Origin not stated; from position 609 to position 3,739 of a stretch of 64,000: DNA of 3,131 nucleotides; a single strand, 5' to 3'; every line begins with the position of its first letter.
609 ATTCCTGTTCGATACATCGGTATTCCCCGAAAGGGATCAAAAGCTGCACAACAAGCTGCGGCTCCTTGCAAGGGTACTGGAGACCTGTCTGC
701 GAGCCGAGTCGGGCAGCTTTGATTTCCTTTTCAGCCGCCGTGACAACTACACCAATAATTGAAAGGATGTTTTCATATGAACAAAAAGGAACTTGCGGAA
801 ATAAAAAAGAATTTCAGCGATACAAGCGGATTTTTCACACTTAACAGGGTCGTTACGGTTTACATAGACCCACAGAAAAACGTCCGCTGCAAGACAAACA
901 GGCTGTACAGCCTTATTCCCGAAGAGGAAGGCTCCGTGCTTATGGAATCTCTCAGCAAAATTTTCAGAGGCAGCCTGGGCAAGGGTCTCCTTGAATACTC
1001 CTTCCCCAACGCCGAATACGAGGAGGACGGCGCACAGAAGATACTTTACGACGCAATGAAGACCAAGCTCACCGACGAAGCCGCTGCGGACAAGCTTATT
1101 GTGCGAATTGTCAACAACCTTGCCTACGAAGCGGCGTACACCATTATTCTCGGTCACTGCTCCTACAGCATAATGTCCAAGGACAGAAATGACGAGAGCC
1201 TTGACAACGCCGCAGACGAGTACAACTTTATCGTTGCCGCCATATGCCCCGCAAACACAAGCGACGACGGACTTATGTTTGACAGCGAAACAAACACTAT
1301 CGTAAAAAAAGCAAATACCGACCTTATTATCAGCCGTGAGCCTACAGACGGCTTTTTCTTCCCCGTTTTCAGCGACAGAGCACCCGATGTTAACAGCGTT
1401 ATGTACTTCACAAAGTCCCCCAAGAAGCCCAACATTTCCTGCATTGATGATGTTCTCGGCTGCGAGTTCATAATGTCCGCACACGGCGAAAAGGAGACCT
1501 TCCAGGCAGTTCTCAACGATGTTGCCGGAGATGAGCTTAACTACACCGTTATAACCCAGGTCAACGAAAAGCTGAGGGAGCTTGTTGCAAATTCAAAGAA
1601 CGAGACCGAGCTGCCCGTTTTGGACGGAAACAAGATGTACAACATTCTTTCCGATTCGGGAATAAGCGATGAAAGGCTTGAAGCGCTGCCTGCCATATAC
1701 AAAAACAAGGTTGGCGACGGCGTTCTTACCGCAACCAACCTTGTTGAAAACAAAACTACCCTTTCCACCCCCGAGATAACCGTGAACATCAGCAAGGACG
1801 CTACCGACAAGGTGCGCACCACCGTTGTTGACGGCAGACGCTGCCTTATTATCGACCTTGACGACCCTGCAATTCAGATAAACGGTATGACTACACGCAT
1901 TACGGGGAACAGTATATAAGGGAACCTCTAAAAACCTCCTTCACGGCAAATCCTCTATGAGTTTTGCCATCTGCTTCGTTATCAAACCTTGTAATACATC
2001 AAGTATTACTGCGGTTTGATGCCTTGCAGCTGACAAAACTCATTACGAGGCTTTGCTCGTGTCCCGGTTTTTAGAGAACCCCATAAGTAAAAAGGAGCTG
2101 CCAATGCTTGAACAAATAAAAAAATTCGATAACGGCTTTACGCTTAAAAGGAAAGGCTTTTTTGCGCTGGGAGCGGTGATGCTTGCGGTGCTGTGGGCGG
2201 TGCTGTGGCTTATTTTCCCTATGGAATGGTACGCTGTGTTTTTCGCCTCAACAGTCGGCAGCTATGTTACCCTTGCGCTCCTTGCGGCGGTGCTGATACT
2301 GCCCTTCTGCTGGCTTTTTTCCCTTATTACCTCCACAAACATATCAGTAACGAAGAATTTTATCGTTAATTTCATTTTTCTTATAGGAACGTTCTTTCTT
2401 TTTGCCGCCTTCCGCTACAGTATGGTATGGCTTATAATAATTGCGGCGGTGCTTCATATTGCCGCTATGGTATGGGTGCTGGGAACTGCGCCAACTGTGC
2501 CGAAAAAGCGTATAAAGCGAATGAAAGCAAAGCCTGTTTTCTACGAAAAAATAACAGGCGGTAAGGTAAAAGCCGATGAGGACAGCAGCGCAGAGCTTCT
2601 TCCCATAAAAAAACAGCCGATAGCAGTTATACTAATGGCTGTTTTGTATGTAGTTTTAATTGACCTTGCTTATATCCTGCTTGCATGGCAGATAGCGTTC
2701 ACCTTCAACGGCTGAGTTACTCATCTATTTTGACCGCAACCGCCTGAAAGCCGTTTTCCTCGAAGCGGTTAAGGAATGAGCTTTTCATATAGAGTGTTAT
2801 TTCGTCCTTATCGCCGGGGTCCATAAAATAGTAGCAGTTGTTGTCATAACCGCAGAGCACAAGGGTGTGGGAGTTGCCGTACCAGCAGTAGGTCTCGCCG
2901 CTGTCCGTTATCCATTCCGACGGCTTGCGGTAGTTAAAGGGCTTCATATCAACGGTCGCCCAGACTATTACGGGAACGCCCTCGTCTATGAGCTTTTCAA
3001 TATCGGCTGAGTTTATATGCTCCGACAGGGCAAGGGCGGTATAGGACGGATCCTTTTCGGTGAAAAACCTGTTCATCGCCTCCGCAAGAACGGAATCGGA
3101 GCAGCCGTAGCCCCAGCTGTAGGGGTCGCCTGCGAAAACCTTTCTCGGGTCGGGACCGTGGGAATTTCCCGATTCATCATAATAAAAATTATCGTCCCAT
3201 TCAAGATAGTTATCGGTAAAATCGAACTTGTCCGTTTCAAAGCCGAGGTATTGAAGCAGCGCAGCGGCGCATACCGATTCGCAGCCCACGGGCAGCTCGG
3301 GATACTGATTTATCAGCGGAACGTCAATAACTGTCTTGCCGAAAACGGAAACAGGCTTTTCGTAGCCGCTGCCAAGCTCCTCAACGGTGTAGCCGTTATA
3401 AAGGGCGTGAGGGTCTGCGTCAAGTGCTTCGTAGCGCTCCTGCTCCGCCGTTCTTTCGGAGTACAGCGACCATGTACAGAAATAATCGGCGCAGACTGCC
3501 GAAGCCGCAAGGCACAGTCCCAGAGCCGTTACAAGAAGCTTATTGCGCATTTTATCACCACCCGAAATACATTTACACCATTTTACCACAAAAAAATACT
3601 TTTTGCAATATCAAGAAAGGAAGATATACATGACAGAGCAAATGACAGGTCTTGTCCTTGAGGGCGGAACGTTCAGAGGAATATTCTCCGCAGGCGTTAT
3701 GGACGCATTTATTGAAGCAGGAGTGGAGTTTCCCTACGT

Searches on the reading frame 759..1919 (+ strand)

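Call 74: search_protein_families(library=pfam, proteins=[window:759-1919:+])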
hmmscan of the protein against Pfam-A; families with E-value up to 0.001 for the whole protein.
window:759-1919:+ (386 aa): 1 family
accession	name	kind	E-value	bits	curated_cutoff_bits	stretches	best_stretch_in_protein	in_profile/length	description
PF14199.11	DUF4317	-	1e-113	380.8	27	1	7-377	1-370/370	Domain of unknown function (DUF4317)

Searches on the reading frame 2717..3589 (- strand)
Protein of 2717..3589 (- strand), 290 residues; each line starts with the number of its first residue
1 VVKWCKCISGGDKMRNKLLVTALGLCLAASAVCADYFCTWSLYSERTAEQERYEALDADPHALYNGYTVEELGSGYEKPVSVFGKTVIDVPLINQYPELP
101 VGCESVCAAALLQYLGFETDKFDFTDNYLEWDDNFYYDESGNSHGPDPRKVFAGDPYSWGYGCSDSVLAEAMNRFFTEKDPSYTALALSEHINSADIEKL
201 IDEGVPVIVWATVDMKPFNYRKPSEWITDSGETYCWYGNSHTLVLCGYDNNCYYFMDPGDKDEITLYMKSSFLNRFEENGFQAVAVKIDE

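Call 74: search_protein_families(library=pfam, proteins=[window:2717-3589:-])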
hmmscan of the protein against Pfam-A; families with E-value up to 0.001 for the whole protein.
window:2717-3589:- (290 aa): 1 family
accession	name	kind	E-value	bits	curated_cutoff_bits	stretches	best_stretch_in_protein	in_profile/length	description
PF13529.12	Peptidase_C39_2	-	1.5e-19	71.4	24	1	88-258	1-142/143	Peptidase_C39 like family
